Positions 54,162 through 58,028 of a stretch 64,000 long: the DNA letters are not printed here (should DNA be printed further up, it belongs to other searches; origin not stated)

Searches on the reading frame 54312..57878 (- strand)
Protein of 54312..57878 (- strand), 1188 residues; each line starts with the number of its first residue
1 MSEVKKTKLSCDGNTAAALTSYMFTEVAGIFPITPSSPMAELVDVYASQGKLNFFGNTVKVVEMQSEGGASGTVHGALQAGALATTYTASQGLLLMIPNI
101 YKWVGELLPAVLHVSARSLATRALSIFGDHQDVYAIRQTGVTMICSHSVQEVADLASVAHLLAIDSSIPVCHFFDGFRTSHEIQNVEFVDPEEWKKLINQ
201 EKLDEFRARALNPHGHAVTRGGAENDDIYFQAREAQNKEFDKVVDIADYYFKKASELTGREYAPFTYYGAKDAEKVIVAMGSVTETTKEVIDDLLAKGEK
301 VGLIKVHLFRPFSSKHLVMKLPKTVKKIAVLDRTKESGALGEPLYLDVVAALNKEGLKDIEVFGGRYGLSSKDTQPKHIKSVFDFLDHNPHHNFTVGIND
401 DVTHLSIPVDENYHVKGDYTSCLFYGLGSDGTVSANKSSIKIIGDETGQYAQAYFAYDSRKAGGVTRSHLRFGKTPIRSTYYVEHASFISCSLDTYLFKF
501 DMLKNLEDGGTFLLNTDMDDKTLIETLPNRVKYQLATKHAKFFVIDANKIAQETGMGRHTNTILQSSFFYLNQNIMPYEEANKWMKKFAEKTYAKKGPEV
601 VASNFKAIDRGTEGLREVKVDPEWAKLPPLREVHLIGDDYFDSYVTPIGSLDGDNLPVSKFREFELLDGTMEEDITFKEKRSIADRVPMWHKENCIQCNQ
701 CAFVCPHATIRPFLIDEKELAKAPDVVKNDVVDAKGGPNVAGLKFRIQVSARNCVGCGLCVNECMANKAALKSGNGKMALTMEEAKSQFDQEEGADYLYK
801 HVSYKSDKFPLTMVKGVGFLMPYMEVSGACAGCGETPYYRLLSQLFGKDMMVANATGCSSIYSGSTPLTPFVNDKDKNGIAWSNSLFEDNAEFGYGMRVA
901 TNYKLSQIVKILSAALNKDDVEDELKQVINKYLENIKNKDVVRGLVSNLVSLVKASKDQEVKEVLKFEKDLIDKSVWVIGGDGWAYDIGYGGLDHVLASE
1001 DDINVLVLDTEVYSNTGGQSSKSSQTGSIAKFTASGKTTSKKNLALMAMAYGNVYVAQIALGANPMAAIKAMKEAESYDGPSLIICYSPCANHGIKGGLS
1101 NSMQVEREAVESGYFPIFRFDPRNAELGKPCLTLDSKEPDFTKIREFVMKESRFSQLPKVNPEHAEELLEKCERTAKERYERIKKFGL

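Call 11: search_protein_families(library=ncbifam, proteins=[window:54312-57878:-], max_evalue=0.00001)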
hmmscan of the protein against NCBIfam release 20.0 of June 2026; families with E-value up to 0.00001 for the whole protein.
window:54312-57878:- (1188 aa): 29 families (the best 25 are shown)
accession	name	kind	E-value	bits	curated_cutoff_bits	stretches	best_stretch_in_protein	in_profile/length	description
TIGR02176.1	pyruv_ox_red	equivalog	0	1599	911.35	1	10-1185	3-1164/1167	pyruvate:ferredoxin (flavodoxin) oxidoreductase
NF040682.1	PorA_Arch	equivalog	6.3e-57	193.2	550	1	12-385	7-370/387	pyruvate synthase subunit PorA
NF007201.0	PRK09622.1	equivalog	3.8e-55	187.4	590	1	11-390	13-382/405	2-oxoacid:ferredoxin oxidoreductase subunit alpha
NF045764.1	PhenlGlyoxDHPadG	equivalog_domain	4e-45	154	700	1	9-384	3-377/398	NADH-dependent phenylglyoxylate dehydrogenase subunit alpha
NF006233.0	PRK08367.1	equivalog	1.2e-41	142.9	625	1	13-360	9-347/394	pyruvate ferredoxin oxidoreductase subunit alpha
NF008819.1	PRK11865.1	equivalog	9.4e-34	117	405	2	970-1176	90-293/300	pyruvate synthase subunit PorB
NF006232.0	PRK08366.1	equivalog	2.2e-32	112.1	646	1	4-341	3-331/394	2-ketoisovalerate ferredoxin oxidoreductase subunit alpha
NF008818.0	PRK11864.1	subfamily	1.5e-29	103.1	405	1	973-1184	92-293/300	3-methyl-2-oxobutanoate dehydrogenase subunit beta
NF045791.1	OxalOxredalpha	equivalog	4.4e-20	72.1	500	1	28-353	25-343/395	oxalate oxidoreductase subunit alpha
TIGR03710.1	OAFO_sf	subfamily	3.8e-19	68.7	482.75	1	4-333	189-522/561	2-oxoacid:acceptor oxidoreductase subunit alpha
NF045792.1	OxalOxredbeta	equivalog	4.2e-19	68.7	590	1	973-1178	101-302/311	oxalate oxidoreductase subunit beta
NF006412.0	PRK08659.1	equivalog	3.2e-14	52.9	411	1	12-330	9-331/378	2-oxoacid:acceptor oxidoreductase subunit alpha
NF045766.1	PhenlGlyoxDHPadI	equivalog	4.3e-14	52.1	700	1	971-1125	229-388/443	NADH-dependent phenylglyoxylate dehydrogenase subunit beta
NF005507.0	PRK07119.1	subfamily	9.2e-13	47.7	399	1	29-331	26-304/352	3-methyl-2-oxobutanoate dehydrogenase subunit VorB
TIGR02177.1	PorB_KorB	subfamily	9.8e-13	48.2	261.9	1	975-1092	73-189/286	2-oxoacid:acceptor oxidoreductase, beta subunit, pyruvate/2-ketoisovalerate family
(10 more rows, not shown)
